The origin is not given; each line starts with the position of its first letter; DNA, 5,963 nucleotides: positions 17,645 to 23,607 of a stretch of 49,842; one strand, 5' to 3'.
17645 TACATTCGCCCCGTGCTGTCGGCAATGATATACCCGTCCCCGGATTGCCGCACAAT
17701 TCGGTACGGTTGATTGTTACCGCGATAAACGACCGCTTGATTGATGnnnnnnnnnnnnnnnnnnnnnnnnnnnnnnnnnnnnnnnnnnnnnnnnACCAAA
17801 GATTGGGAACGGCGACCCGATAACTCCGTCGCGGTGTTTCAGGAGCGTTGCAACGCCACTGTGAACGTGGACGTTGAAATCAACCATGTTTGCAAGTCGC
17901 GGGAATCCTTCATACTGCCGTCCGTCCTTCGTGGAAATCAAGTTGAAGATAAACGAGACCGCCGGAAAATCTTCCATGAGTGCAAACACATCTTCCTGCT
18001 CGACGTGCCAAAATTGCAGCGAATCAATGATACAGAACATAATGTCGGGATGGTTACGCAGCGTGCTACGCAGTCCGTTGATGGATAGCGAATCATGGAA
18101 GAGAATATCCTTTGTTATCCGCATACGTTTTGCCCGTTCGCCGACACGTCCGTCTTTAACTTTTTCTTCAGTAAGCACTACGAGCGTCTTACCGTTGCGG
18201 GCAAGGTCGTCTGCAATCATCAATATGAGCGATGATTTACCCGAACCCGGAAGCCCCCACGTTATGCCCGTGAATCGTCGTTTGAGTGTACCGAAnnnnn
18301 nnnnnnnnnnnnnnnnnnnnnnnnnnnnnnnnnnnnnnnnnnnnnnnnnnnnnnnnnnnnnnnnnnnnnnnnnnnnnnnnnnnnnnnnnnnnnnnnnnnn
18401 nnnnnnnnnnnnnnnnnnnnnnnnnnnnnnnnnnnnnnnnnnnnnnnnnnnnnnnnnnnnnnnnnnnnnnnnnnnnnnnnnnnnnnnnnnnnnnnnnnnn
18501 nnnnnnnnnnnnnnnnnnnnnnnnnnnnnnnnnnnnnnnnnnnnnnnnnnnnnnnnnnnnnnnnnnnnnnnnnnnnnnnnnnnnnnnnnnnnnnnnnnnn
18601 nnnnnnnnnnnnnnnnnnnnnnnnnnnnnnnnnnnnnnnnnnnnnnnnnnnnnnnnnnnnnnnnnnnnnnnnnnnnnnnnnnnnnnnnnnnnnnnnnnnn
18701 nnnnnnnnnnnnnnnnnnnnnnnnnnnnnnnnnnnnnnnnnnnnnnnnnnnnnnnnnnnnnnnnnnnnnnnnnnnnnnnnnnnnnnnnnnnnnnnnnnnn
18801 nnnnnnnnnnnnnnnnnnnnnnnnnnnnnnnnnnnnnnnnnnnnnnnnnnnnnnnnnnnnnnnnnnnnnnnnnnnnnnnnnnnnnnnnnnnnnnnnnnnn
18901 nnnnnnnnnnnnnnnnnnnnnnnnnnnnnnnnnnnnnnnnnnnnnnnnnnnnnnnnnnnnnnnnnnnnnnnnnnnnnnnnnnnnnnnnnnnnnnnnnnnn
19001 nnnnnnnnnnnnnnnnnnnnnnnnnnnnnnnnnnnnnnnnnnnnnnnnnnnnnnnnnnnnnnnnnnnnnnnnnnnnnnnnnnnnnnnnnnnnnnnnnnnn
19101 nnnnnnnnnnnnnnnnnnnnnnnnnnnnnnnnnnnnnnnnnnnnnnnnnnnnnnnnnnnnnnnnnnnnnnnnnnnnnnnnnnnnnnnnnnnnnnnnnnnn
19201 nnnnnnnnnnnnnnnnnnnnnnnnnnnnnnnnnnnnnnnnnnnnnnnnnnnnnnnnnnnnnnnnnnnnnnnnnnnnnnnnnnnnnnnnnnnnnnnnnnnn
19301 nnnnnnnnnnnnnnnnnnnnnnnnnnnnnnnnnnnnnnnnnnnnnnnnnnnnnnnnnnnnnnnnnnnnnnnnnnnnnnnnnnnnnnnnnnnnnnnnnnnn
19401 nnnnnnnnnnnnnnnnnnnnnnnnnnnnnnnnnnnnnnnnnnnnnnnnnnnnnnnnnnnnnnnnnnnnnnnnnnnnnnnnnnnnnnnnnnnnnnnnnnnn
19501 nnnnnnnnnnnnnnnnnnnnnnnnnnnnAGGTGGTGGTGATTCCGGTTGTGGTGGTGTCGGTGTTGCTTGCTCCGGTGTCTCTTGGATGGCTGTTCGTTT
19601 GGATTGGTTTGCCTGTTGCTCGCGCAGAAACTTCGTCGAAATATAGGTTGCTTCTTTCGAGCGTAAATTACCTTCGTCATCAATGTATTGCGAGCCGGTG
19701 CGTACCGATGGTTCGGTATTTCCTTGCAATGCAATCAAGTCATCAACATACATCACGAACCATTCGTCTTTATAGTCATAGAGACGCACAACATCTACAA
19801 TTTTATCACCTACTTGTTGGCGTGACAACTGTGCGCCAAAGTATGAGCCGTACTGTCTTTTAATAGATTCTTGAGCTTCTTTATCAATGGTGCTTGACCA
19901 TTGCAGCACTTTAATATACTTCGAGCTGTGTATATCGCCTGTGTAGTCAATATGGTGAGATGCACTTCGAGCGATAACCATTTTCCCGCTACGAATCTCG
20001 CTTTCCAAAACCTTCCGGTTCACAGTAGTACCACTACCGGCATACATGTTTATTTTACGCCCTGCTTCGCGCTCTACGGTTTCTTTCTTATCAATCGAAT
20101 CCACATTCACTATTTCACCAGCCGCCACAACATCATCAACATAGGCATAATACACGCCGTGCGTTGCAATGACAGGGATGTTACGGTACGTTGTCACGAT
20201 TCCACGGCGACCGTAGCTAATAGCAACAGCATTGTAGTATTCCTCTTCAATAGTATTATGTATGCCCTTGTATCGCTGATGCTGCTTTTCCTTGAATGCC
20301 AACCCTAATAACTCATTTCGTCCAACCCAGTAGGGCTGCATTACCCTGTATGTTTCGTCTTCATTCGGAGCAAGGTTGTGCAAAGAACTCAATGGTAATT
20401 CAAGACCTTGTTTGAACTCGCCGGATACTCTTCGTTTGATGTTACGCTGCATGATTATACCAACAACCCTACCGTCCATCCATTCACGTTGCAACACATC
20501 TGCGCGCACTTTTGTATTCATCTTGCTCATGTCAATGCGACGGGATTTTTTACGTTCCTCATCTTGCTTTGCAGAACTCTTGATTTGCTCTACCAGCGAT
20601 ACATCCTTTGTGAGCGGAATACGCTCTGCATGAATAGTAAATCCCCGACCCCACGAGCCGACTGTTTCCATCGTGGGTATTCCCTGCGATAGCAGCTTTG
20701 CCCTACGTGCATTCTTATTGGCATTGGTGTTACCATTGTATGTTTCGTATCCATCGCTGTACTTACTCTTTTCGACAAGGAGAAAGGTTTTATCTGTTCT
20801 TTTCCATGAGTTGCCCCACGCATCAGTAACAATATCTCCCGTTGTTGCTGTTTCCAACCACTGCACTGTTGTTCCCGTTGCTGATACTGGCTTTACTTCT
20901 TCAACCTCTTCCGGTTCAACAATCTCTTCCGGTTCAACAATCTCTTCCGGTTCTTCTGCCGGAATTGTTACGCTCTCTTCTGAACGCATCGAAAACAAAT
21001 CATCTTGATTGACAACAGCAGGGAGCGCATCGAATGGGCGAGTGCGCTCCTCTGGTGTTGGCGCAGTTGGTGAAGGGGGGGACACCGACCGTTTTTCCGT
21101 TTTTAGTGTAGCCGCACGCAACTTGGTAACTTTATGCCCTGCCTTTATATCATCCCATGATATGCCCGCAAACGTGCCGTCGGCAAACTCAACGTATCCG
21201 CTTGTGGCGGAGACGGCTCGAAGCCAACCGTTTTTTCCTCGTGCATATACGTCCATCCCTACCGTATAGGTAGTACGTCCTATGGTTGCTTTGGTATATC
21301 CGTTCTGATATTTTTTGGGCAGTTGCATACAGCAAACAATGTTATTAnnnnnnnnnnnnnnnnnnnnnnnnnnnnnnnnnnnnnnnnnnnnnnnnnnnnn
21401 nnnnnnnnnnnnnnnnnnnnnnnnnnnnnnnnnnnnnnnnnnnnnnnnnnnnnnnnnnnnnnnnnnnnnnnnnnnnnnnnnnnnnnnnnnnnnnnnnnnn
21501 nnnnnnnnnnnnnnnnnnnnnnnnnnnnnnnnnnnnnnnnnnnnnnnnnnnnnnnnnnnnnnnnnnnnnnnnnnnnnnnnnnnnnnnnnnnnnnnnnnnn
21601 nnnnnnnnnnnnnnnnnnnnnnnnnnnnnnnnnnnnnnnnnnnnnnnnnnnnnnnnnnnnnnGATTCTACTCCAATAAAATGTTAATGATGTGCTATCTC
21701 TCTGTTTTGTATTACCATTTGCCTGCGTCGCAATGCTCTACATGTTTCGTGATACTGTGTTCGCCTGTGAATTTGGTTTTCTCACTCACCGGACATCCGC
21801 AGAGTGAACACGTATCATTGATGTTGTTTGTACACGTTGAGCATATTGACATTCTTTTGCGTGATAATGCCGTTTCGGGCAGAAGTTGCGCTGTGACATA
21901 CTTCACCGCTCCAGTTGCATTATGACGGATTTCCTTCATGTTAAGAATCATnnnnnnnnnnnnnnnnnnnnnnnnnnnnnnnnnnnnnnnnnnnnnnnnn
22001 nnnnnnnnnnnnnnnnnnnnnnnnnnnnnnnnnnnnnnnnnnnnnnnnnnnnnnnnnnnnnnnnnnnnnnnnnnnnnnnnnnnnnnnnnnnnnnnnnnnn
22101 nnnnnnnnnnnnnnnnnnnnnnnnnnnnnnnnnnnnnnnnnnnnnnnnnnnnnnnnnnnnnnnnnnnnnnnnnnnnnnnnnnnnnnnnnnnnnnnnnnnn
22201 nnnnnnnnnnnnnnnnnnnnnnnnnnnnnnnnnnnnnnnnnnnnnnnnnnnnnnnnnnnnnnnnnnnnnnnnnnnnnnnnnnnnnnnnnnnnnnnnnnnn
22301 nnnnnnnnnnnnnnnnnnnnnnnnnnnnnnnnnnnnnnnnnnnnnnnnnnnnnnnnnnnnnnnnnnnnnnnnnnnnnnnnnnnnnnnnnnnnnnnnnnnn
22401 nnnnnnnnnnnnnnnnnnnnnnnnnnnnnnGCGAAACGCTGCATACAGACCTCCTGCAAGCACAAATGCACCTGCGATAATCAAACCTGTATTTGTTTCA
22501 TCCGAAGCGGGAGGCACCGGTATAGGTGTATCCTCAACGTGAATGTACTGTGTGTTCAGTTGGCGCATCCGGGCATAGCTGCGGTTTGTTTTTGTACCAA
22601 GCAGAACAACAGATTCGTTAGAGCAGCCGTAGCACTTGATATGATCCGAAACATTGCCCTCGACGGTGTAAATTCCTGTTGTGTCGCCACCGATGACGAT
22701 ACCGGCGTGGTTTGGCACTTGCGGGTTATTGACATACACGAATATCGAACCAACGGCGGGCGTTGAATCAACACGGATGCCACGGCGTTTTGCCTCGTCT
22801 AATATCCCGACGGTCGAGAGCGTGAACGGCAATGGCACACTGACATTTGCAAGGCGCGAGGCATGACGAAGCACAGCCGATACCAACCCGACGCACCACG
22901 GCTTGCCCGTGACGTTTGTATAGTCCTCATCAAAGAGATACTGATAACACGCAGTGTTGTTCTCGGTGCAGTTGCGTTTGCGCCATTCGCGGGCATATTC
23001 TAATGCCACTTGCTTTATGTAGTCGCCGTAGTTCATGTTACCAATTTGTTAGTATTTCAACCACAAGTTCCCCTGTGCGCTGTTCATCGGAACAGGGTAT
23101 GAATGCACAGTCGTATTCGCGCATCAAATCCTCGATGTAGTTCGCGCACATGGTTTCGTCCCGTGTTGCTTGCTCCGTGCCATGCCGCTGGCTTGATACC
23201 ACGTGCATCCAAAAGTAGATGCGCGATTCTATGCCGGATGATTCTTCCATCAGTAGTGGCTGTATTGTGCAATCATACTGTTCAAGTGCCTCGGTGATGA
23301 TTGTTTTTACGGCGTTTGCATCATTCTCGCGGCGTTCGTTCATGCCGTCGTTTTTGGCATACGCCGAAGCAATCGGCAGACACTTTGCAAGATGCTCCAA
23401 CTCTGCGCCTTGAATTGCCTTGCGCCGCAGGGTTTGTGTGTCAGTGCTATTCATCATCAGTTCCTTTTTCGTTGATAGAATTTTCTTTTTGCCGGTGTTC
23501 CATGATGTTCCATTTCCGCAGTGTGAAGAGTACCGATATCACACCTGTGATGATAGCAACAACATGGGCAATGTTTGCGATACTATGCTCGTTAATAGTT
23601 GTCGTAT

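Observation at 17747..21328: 1193-aa fusion of a ParB/Srx-like domain with a RecA/DnaB-like ATPase inside the late operon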

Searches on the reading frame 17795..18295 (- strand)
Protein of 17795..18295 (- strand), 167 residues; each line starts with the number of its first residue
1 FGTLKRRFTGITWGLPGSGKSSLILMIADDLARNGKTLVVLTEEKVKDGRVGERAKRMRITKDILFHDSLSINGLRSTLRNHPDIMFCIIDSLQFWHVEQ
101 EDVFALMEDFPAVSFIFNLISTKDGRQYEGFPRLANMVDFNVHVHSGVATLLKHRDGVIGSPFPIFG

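Call 63: find_related_loci(query=A2, collection=viral_contigs, flank=10000)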
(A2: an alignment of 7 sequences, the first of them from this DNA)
Query A2 (167 aa) in viral_contigs; peptide patterns used: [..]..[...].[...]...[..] (x = any residue, [..] = any of these).
135 stretches matched a pattern; 4 encode a relative of the query (tblastn E <= 1e-3); 4 distinct loci.
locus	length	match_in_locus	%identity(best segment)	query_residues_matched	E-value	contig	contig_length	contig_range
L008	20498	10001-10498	39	7-167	3e-28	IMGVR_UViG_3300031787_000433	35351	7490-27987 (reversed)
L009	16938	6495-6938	27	14-165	4e-9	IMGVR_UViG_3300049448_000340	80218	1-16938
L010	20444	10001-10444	27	14-165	4e-9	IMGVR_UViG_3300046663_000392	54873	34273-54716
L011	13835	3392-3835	27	14-165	4e-9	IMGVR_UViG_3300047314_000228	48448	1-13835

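Call 65: search_protein_families(library=phrogs, proteins=[L008:2362-4602:+, L008:4607-6112:+, L008:6115-7491:+, L008:7790-10537:+, L008:11759-13495:-, L008:13498-13980:-, L008:15779-16360:+, L008:18830-19495:+, L009:6291-7133:+], max_evalue=0.001)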
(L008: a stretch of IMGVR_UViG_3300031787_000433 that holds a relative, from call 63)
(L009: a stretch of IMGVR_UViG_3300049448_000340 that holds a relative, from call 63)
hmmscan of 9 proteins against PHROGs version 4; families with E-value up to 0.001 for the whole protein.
L008:2362-4602:+ (747 aa): 0 families

L008:4607-6112:+ (502 aa): 7 families
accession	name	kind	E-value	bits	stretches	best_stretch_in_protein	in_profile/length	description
phrog_249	-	moron, auxiliary metabolic gene and host takeover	9.9e-26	91.9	1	214-462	109-357/380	porphyrin biosynthesis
phrog_16448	-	other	4.2e-14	52.8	1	220-382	436-589/680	ATPase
phrog_168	-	DNA, RNA and nucleotide metabolism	1.4e-09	39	1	226-317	36-122/314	clamp loader of DNA polymerase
phrog_1297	-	other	3.9e-06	27.1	1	230-311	22-115/356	ATPase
phrog_19600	-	other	5.1e-06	26.5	1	231-281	79-130/447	ATPase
phrog_5534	-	unknown function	9.7e-05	22.7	1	236-273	30-67/273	-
phrog_2107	-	other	0.00043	21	0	235-265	5-35/201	thymidylate kinase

L008:6115-7491:+ (459 aa): 0 families

L008:7790-10537:+ (916 aa): 7 families
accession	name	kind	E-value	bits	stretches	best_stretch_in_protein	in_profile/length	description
phrog_2859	-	unknown function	1.8e-27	96.6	1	551-642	170-263/740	-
phrog_2579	-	DNA, RNA and nucleotide metabolism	1.4e-26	94.5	2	484-538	415-469/472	ParB C-terminal domain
phrog_6891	-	other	2.2e-24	87.6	1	702-876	7-178/310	ATPase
phrog_1366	-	unknown function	6.1e-05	23.7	1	737-832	13-104/307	-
phrog_239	-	DNA, RNA and nucleotide metabolism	0.00012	22.1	1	742-781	362-401/801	DNA primase/helicase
phrog_3277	-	DNA, RNA and nucleotide metabolism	0.00023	22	1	739-833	11-94/168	DnaC-like helicase loader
phrog_124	-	DNA, RNA and nucleotide metabolism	0.00069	20.1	0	739-826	44-117/382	Sak4-like ssDNA annealing protein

L008:11759-13495:- (579 aa): 11 families
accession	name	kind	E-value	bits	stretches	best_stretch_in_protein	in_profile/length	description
phrog_864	-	DNA, RNA and nucleotide metabolism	1.3e-53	183.8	1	164-511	229-581/1064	DNA primase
phrog_1829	-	DNA, RNA and nucleotide metabolism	5.5e-45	154.8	1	133-514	318-720/772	DNA primase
phrog_6088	-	DNA, RNA and nucleotide metabolism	4.7e-38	132.1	1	195-514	401-727/772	DNA primase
phrog_1156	-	DNA, RNA and nucleotide metabolism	7.5e-36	125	1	212-512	471-784/855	DNA primase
phrog_2478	-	DNA, RNA and nucleotide metabolism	5.6e-31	108.4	1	211-550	495-835/854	DNA polymerase/primase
phrog_7601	-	unknown function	8e-21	75.7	1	282-515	4-239/289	-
phrog_16213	-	DNA, RNA and nucleotide metabolism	1.4e-16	61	1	178-466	267-564/732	DNA primase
phrog_16950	-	DNA, RNA and nucleotide metabolism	1.4e-16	60.6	1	194-424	451-688/843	DNA primase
phrog_1883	-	DNA, RNA and nucleotide metabolism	2e-13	50.6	1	201-512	393-712/756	DNA helicase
phrog_4210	-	DNA, RNA and nucleotide metabolism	0.00014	20.8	1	226-512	103-388/1304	DNA polymerase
phrog_12939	-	DNA, RNA and nucleotide metabolism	0.00019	22.2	1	273-381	188-297/368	DNA primase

L008:13498-13980:- (161 aa): 0 families

L008:15779-16360:+ (194 aa): 0 families

L008:18830-19495:+ (222 aa): 0 families

L009:6291-7133:+ (281 aa): 10 families
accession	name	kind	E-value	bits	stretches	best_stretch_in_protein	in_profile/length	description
phrog_26214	-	unknown function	1.3e-15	57.9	1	49-211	42-225/420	-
phrog_19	-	DNA, RNA and nucleotide metabolism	1.2e-11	45.2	1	38-123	329-418/621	DnaB-like replicative helicase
phrog_239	-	DNA, RNA and nucleotide metabolism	4e-11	43.6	1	41-116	336-417/801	DNA primase/helicase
phrog_243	-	DNA, RNA and nucleotide metabolism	3.8e-10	40.2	1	48-113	22-87/273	DnaB-like replicative helicase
phrog_6891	-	other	3.4e-09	37.7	1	55-200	35-186/310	ATPase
phrog_97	-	other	4.4e-05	23.9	1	42-89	48-104/506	UvsX-like recombinase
phrog_8337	-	DNA, RNA and nucleotide metabolism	4.7e-05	23.9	1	42-95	48-107/273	DNA repair protein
phrog_124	-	DNA, RNA and nucleotide metabolism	0.00014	22.4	1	64-147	45-124/382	Sak4-like ssDNA annealing protein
phrog_2071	-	other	0.00024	22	1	65-190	19-132/282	ATPase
phrog_296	-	integration and excision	0.0005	19.9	1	61-145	317-402/626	DNA transposition protein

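Call 75: find_related_loci(query=A3, collection=genome_contigs, flank=10000)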
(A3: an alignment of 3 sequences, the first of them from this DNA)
Query A3 (167 aa) in genome_contigs; peptide patterns used: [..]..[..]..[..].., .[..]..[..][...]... (x = any residue, [..] = any of these).
88 stretches matched a pattern; 7 encode a relative of the query (tblastn E <= 1e-3); 7 distinct loci.
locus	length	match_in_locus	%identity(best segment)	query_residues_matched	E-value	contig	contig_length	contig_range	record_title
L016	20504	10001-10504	46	1-165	1e-46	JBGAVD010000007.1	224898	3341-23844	MAG: Chlorobiota bacterium isolate MAG_MBR_H10.82 MBRH10-82_opera_contig_238, whole genome shotgun sequence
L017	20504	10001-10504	45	1-165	3e-47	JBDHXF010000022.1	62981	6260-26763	MAG: Chlorobiota bacterium isolate AS-MESO-3CA.21 NODE_1832_length_62981_cov_4.534672, whole genome shotgun sequence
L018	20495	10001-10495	45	1-162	4e-44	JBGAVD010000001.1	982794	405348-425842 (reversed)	MAG: Chlorobiota bacterium isolate MAG_MBR_H10.82 MBRH10-82_opera_contig_16, whole genome shotgun sequence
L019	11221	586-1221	26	1-166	2e-12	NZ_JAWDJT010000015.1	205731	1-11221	Hymenobacter endophyticus strain ZK17L-C2 idba_K_17_124_22_15, whole genome shotgun sequence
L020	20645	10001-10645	25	1-166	3e-10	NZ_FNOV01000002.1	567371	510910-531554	Hymenobacter psychrophilus strain CGMCC 1.8975, whole genome shotgun sequence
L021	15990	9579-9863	25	2-95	8e-6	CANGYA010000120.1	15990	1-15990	MAG: Cytophagales bacterium isolate RE-15aug16-245 genome assembly, contig: RE-15aug16-C4957, whole genome shotgun seque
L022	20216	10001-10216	30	11-104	1e-4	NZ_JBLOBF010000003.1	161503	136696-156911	Caldisericum sp. AR60 3, whole genome shotgun sequence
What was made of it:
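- Tried and rejected: A2 on viral contigs and A3 on genomes did work (calls 63, 75).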

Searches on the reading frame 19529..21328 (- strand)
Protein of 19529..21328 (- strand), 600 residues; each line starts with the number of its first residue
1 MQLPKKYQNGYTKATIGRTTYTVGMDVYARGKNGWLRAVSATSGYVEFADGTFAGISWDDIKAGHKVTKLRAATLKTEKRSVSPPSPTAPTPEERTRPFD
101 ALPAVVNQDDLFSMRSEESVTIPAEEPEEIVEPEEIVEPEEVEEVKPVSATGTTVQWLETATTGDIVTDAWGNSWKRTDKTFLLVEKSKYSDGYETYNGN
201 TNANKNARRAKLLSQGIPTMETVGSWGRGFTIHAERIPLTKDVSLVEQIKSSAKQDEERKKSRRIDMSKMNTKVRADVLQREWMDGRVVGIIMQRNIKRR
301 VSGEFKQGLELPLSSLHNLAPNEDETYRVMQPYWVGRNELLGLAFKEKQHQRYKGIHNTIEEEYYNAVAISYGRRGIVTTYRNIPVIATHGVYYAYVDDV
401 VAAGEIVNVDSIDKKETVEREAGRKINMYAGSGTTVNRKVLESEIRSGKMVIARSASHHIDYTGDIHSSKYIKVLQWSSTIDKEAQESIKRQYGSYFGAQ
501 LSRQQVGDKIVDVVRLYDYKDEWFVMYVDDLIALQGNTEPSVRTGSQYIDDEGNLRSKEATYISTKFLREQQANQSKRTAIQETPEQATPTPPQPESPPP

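Call 86: predict_structure(protein=window:19529-21328:-)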
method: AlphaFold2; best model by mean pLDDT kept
length: 600 residues; sequences in the alignment: 1
mean_pLDDT: 33.8   pTM: 0.19
mean pLDDT of the five models: 33.8, 30.1, 28.0, 26.8, 26.3
residues with pLDDT >= 90: 0; 70-90: 0; 50-70: 31; < 50: 569
segments of 3 or more residues with pLDDT < 50: 1-128, 138-160, 187-592, 596-598
pLDDT, mean of each block of 10 residues (from residue 1): 35 35 37 37 39 41 35 26 30 33 32 32 42 48 35 40 61 58 51 41 34 31 29 24 33 37 37 36 31 23 24 24 27 28 29 27 26 27 27 26 27 30 29 30 32 24 28 31 42 39 33 28 26 25 33 34 35 43 44 50
secondary structure, 60 per line:
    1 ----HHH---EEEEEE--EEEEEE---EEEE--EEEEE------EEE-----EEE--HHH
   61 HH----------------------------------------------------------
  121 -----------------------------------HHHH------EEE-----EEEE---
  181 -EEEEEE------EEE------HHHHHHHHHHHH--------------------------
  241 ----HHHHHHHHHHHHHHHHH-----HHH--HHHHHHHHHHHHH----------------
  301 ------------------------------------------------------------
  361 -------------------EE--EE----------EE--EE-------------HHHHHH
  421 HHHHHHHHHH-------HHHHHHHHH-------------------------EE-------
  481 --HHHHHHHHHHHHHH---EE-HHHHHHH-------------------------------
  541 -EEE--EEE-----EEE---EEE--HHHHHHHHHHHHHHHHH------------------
elements in order: E11-16 E19-24 E28-31 E34-38 E45-47 E53-55 H58-62 H156-159 E166-168 E174-177 E182-187 E194-196 H203-214 H245-261 H272-284 H415-430 H438-446 H483-496 H503-509 E542-544 E547-549 E555-557 E561-563 H566-582
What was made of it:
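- Tried and rejected: The single-sequence AlphaFold model has pLDDT 33.8 and is unusable, so I ran no fold search on it (call 86).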

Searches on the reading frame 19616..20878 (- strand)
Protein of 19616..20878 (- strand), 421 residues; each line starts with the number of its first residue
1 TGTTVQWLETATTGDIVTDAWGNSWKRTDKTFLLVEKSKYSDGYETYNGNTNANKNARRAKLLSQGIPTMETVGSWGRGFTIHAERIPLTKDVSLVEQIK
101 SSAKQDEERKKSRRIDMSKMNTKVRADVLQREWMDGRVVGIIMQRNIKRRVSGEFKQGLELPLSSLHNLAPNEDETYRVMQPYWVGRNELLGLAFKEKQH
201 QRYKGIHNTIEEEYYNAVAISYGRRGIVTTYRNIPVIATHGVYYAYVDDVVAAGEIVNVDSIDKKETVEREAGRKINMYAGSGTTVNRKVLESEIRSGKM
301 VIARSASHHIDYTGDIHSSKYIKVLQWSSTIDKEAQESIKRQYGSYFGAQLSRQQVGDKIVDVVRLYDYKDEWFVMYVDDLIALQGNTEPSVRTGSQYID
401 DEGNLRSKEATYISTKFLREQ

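Call 45: find_homologous_proteins(query=window:19616-20878:-, max_evalue=0.01)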
Query seq(421 aa): 5644 candidates shared short words with the query, none scored E <= 0.01.
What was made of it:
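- The N-terminal half is uninterpretable (calls 45, 86).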

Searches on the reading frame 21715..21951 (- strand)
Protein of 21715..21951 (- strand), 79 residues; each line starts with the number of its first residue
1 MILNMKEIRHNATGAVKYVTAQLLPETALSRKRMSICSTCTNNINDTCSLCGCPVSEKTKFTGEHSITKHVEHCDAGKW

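Call 98: search_protein_families(library=pfam, proteins=[window:21715-21951:-], max_evalue=0.01)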
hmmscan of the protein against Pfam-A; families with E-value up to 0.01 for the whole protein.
window:21715-21951:- (79 aa): 2 families
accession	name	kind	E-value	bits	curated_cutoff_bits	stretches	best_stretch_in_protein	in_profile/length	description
PF19668.4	DUF6171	-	0.0051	17.6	27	1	22-57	31-66/80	Family of unknown function (DUF6171)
PF12773.13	DZR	-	0.0069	17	27.3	1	32-61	10-40/45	Double zinc ribbon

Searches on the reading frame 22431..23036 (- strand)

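Call 11: search_protein_families(library=pfam, proteins=[window:22431-23036:-], max_evalue=0.01)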
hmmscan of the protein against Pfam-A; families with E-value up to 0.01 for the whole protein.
window:22431-23036:- (202 aa): 1 family
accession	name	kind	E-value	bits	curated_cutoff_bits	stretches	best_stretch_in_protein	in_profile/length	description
PF05257.22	CHAP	-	8.8e-06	26.6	26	1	43-128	4-81/81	CHAP domain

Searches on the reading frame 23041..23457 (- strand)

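Call 98: search_protein_families(library=pfam, proteins=[window:23041-23457:-], max_evalue=0.01)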
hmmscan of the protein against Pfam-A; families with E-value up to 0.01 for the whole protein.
window:23041-23457:- (139 aa): 1 family
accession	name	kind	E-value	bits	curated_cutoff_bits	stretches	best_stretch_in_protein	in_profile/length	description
PF18174.6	HU-CCDC81_bac_1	-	0.0064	16.8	26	0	104-121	4-21/59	CCDC81-like prokaryotic HU domain 1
